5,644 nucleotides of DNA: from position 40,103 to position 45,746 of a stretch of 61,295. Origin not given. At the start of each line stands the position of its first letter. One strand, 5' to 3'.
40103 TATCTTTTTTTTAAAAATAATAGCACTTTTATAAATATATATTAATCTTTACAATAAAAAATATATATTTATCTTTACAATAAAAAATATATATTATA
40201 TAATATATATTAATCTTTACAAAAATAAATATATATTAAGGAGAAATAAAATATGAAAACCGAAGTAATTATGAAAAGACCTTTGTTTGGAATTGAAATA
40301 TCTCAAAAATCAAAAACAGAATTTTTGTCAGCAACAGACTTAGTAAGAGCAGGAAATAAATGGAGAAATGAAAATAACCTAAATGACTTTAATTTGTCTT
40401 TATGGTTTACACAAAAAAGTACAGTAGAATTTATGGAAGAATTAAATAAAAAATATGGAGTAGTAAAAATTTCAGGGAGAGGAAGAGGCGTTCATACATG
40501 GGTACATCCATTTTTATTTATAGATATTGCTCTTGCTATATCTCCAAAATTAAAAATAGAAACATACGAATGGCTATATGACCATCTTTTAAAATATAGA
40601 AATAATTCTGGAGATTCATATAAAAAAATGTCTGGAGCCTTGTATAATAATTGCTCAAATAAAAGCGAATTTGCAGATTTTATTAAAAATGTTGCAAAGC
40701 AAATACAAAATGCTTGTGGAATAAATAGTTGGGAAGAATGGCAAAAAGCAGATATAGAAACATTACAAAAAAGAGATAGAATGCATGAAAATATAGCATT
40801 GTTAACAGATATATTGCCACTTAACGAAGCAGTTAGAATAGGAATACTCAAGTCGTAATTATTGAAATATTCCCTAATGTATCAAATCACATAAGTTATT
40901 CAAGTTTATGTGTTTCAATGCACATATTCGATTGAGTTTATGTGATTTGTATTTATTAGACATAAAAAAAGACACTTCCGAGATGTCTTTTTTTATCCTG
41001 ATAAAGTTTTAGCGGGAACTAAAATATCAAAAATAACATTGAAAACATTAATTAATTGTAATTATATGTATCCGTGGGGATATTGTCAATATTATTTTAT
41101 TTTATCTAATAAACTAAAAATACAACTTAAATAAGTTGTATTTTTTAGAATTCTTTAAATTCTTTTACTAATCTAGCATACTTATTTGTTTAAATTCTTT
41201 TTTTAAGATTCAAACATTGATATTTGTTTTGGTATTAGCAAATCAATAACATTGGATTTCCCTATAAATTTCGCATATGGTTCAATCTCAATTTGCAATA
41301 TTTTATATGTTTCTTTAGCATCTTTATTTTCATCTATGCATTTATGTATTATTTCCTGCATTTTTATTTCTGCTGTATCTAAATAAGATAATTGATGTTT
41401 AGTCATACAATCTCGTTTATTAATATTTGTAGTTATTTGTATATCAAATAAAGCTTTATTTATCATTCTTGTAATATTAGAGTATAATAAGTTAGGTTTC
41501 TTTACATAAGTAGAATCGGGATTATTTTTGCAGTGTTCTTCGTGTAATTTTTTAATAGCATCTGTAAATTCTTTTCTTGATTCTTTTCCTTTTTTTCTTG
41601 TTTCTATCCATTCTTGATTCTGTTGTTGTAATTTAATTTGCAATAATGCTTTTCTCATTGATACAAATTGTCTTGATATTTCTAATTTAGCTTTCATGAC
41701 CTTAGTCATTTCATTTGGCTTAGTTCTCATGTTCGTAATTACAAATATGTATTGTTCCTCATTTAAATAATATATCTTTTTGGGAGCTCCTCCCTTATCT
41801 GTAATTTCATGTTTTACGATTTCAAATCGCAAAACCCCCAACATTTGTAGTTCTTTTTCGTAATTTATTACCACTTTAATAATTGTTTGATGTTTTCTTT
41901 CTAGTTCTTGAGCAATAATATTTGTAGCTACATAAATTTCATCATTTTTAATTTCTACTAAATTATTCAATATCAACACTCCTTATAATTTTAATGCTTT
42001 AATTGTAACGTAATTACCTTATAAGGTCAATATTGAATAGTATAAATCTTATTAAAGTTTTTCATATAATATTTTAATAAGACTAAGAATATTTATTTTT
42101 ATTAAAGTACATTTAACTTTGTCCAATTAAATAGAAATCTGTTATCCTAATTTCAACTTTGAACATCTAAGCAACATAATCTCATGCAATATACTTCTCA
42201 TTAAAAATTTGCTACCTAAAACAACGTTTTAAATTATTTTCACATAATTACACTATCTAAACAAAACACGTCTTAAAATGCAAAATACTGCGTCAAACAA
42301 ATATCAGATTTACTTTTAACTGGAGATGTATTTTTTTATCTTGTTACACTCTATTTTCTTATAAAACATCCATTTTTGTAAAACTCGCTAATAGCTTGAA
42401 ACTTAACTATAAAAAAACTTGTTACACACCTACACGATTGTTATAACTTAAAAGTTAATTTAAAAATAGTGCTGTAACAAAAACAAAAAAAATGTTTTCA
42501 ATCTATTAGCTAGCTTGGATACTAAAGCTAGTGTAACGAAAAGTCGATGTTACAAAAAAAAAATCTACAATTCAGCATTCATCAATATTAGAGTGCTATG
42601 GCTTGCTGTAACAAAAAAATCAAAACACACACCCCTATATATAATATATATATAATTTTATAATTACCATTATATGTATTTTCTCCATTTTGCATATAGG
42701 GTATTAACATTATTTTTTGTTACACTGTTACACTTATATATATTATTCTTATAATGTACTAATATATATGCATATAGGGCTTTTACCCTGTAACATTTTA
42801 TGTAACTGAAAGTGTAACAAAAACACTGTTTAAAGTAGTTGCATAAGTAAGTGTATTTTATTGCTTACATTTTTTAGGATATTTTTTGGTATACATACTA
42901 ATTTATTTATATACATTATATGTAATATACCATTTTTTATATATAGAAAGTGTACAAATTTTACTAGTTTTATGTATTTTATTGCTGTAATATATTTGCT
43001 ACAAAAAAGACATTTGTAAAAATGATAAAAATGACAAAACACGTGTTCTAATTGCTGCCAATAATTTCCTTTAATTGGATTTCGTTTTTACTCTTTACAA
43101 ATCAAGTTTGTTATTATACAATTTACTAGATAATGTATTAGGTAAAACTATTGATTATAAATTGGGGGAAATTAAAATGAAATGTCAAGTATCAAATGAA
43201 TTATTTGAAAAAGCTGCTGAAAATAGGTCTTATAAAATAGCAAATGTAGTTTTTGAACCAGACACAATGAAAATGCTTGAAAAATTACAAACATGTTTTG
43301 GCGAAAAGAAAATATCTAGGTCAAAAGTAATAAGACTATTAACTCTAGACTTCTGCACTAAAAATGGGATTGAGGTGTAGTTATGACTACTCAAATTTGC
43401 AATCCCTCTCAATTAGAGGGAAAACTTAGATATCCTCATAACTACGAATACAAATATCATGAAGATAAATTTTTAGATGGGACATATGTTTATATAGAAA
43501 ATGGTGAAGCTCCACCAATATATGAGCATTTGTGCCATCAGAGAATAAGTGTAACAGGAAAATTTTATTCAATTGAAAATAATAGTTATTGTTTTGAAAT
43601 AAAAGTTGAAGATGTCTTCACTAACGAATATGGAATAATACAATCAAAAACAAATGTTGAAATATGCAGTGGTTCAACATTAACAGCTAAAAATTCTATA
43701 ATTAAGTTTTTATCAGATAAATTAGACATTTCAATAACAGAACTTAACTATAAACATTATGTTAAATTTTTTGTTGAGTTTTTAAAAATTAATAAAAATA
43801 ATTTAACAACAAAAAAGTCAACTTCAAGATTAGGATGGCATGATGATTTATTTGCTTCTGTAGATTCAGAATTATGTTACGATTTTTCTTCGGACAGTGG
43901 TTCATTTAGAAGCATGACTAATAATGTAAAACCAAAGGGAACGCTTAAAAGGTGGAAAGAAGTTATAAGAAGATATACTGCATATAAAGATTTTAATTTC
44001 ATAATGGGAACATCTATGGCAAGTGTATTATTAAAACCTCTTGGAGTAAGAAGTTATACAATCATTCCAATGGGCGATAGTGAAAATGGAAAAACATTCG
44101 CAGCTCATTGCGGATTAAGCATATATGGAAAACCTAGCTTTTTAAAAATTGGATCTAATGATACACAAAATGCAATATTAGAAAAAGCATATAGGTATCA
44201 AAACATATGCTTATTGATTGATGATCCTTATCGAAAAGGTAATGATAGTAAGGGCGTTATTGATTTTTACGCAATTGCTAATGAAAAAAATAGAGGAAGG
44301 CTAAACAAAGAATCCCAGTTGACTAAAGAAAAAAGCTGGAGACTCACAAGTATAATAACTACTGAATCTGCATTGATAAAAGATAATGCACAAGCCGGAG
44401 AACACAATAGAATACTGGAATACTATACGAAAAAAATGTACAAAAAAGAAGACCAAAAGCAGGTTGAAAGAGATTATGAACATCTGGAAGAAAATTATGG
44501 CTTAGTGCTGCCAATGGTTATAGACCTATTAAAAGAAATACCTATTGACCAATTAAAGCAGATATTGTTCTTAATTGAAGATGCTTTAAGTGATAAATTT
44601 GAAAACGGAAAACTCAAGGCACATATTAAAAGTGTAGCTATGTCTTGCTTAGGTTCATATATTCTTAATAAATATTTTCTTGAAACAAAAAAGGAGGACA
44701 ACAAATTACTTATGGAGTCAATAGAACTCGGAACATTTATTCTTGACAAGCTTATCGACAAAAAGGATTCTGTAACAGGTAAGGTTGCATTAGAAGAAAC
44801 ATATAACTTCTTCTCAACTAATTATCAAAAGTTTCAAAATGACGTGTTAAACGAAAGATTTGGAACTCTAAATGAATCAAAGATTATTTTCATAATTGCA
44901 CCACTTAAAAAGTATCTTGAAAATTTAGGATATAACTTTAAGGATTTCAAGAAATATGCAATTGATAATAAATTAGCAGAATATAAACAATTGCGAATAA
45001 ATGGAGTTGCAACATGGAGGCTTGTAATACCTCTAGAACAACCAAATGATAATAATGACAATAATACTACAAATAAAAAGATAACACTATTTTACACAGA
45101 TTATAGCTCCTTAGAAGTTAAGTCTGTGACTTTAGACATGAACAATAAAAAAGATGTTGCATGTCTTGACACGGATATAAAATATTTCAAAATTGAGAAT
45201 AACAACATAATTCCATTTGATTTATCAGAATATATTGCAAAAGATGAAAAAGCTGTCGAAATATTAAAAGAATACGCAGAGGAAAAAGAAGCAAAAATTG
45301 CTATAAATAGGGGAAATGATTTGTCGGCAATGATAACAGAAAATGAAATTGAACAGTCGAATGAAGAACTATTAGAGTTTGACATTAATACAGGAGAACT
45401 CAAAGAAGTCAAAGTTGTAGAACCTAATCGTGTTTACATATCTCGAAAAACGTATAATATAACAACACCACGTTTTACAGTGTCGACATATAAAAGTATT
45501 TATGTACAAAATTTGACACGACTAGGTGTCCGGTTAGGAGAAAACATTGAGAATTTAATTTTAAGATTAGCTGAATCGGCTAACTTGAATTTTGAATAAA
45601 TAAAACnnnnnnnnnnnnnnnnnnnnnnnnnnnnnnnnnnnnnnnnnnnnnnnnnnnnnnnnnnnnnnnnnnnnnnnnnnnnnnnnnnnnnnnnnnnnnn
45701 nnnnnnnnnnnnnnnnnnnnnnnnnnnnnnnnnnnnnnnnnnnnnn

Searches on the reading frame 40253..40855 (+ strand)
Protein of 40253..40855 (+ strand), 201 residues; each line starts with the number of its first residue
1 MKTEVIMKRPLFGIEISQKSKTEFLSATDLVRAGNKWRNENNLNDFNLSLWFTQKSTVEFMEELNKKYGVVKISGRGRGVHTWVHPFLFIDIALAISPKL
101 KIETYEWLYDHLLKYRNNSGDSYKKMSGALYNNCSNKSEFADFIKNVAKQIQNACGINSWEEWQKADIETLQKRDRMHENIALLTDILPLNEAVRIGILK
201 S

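Call 53: search_protein_families(library=pfam, proteins=[window:40253-40855:+], max_evalue=0.001)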
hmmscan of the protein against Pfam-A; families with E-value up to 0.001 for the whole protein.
window:40253-40855:+ (201 aa): 1 family
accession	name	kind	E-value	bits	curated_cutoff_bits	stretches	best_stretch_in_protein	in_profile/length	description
PF04383.19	KilA-N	-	5.8e-10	39.4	23.8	1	16-110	9-103/107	KilA-N domain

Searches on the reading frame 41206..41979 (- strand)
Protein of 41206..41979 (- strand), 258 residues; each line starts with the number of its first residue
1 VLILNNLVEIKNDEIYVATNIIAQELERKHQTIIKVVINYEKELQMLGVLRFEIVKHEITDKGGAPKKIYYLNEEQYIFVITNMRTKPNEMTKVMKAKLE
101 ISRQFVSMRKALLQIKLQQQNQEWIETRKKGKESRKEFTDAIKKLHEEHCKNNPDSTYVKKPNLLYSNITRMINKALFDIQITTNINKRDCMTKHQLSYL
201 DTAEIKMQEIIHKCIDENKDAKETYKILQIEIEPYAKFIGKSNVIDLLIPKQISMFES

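Call 53: search_protein_families(library=pfam, proteins=[window:41206-41979:-], max_evalue=0.001)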
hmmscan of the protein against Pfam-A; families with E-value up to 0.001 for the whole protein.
window:41206-41979:- (258 aa): 1 family
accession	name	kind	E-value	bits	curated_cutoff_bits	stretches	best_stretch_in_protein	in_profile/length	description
PF09669.15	Phage_pRha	-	3.9e-07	31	29.9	1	19-110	3-91/91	Phage regulatory protein Rha (Phage_pRha)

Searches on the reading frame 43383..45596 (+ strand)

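Call 53: search_protein_families(library=pfam, proteins=[window:43383-45596:+], max_evalue=0.001)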
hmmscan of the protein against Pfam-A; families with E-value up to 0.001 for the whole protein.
window:43383-45596:+ (738 aa): 1 family
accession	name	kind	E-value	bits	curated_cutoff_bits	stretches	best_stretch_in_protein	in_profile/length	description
PF06048.17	DUF927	-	6.1e-24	85.6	22.6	1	39-313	13-279/284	Domain of unknown function (DUF927)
